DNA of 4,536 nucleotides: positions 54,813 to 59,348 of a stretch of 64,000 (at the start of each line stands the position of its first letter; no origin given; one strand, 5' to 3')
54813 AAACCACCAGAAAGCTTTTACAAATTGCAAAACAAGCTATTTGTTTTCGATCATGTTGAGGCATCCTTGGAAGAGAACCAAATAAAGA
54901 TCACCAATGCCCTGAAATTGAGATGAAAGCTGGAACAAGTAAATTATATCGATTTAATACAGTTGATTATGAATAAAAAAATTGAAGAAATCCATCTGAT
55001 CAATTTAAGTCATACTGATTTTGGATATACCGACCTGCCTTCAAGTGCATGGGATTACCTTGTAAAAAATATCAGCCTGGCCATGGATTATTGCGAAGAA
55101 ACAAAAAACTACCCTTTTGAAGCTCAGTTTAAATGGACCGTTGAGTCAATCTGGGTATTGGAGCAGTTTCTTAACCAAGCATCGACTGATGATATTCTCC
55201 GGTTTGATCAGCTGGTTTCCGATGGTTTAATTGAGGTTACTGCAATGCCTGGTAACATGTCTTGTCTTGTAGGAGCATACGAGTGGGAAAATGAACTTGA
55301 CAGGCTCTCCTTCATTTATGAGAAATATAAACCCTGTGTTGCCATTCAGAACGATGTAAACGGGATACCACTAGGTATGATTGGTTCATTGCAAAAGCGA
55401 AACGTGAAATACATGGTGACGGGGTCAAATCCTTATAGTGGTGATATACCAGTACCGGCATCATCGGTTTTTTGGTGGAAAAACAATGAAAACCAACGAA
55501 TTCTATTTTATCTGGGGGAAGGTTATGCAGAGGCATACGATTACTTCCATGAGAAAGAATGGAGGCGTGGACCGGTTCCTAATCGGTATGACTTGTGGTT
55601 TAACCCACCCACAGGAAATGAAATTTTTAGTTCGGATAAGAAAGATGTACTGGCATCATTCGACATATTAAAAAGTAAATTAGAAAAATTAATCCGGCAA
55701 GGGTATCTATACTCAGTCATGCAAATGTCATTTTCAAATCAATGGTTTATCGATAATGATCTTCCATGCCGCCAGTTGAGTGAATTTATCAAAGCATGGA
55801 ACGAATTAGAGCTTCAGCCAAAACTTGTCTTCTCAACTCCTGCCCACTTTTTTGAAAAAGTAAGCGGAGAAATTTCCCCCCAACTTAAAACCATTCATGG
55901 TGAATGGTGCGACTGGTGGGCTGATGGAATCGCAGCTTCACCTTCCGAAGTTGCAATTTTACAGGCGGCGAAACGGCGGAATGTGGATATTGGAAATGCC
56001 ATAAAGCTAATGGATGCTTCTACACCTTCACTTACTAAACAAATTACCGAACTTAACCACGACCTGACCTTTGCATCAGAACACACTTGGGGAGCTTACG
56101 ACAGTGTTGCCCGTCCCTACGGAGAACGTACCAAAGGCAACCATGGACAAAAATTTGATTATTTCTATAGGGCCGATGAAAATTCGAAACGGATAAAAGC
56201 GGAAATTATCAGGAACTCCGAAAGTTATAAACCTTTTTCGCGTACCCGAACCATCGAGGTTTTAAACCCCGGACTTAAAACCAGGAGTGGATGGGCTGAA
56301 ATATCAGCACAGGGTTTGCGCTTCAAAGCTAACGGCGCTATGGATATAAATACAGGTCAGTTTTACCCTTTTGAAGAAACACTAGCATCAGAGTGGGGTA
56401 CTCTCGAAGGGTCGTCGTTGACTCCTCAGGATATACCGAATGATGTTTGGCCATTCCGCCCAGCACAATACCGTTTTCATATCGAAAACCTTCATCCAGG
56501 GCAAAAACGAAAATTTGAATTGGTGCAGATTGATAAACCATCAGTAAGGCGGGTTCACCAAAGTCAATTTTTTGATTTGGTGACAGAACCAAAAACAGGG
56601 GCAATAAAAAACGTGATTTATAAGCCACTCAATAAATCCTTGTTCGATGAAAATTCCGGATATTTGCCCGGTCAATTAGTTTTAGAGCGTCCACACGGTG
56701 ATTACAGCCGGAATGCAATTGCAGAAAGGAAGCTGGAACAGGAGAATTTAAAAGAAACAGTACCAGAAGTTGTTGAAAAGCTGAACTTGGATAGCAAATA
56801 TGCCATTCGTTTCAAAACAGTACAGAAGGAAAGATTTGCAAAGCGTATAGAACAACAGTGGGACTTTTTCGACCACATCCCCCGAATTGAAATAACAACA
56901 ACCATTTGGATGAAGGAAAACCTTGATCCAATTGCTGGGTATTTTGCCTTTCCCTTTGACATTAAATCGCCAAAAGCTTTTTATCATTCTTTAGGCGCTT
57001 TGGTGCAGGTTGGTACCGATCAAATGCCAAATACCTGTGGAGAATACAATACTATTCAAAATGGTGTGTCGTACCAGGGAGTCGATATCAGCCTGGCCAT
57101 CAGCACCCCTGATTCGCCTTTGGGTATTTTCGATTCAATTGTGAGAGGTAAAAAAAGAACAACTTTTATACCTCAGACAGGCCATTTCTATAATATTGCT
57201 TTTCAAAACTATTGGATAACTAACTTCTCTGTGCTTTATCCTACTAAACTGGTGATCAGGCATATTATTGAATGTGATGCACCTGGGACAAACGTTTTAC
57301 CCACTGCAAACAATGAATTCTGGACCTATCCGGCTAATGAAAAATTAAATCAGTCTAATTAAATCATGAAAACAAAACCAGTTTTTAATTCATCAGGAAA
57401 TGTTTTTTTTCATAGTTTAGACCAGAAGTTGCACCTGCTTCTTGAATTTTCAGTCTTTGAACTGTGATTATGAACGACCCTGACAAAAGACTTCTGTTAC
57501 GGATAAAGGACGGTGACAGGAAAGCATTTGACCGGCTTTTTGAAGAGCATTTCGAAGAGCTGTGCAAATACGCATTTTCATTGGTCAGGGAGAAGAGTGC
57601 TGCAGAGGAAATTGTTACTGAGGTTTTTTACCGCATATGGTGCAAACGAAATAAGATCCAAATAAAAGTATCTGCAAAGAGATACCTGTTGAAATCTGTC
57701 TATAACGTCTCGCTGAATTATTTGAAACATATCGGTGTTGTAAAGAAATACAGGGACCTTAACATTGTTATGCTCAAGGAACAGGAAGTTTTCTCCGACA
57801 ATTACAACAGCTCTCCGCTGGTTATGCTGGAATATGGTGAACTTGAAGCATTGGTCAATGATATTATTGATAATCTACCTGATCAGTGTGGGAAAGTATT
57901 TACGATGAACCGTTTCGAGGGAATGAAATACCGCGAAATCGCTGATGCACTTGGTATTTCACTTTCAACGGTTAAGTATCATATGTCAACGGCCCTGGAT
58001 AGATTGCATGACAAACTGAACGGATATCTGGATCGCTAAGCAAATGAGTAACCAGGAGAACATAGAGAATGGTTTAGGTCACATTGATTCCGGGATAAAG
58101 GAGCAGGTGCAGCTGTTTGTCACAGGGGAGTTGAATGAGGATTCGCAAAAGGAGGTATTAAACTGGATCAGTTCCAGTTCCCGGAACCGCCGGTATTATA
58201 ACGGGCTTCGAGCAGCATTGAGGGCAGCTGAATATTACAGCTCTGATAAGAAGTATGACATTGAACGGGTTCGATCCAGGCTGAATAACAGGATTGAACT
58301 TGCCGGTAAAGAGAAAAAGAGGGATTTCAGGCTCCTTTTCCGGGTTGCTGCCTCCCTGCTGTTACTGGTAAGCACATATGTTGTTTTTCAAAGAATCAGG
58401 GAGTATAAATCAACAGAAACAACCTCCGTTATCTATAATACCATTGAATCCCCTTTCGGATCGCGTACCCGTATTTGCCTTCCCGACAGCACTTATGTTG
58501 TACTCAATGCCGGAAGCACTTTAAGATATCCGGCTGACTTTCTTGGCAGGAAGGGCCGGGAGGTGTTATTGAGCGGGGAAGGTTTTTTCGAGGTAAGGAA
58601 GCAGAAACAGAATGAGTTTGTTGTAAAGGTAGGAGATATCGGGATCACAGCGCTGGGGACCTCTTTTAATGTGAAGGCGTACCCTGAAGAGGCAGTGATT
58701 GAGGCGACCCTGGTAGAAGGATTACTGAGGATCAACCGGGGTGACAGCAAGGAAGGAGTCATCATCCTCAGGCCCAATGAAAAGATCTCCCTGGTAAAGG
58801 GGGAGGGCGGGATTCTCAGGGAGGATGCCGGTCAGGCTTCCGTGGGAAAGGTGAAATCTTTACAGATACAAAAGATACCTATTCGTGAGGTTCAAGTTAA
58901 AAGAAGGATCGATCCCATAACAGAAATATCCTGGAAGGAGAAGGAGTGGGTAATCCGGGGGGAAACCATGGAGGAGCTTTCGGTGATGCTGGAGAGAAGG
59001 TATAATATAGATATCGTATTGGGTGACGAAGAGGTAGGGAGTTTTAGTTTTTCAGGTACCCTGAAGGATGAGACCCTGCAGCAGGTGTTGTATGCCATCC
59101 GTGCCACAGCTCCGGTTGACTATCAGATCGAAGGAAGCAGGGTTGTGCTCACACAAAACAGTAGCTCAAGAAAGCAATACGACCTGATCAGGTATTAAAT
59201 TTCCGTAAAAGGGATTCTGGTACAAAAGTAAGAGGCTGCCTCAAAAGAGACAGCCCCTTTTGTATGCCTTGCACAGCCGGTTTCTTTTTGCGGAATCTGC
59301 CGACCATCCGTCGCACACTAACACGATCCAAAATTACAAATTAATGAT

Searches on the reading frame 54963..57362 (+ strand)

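Call 72: search_protein_families(library=pfam, proteins=[window:54963-57362:+], max_evalue=0.00001)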
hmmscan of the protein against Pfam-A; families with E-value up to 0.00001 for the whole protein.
window:54963-57362:+ (799 aa): 1 family
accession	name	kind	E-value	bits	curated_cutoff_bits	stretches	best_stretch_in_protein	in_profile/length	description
PF01074.27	Glyco_hydro_38N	-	3.3e-10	40.3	25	1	10-302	2-257/270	Glycosyl hydrolases family 38 N-terminal domain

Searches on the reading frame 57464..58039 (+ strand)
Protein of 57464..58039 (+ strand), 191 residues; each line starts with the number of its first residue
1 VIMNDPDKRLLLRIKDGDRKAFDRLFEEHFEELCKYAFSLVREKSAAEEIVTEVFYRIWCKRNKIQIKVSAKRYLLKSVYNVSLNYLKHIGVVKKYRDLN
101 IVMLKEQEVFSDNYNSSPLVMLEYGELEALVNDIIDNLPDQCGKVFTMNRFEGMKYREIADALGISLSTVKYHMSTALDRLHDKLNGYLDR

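Call 22: search_protein_families(library=pfam, proteins=[window:57464-58039:+], max_evalue=0.001)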
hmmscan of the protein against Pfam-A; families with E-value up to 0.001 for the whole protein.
window:57464-58039:+ (191 aa): 7 families
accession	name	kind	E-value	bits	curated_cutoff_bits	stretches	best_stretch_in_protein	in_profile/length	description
PF08281.18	Sigma70_r4_2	-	5.8e-14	51.9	25.7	1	133-181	6-54/54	Sigma-70, region 4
PF07638.17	Sigma70_ECF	-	1.1e-09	39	21.1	1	124-186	123-184/185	ECF sigma factor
PF04545.22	Sigma70_r4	-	1.5e-08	34.5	24.1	1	135-181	2-48/50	Sigma-70, region 4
PF04542.20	Sigma70_r2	-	6.6e-06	26.3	24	1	25-88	1-66/71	Sigma-70 region 2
PF00196.25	GerE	-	2.9e-05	24.1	23.5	1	152-181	16-45/57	Bacterial regulatory proteins, luxR family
PF13412.12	HTH_24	-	6.8e-05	22.8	21.9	1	153-175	17-39/48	Winged helix-turn-helix DNA-binding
PF13384.12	HTH_23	-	0.00023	21.3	24.6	1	152-171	16-35/50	Homeodomain-like domain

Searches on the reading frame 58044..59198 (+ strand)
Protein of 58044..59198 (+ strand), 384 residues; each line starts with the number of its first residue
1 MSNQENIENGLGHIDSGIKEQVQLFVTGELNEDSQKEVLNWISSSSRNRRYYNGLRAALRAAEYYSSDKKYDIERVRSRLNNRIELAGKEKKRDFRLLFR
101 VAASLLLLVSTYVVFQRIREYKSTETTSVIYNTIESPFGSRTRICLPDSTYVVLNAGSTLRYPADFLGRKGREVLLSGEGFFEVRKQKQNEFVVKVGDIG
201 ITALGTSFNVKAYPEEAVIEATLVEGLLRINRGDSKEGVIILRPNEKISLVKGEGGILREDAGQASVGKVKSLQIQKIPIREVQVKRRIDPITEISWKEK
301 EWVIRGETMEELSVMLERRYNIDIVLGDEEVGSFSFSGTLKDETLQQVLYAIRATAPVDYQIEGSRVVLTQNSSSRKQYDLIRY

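Call 72: search_protein_families(library=pfam, proteins=[window:58044-59198:+], max_evalue=0.00001)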
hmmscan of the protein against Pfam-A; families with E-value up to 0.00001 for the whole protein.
window:58044-59198:+ (384 aa): 2 families
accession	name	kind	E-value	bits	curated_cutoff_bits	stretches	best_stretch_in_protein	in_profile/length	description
PF16344.10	FecR_C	-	7.6e-16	58.4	24.4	1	303-368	3-69/70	FecR, C-terminal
PF04773.18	FecR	-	1.1e-12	48.6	24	1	133-226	2-94/97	FecR protein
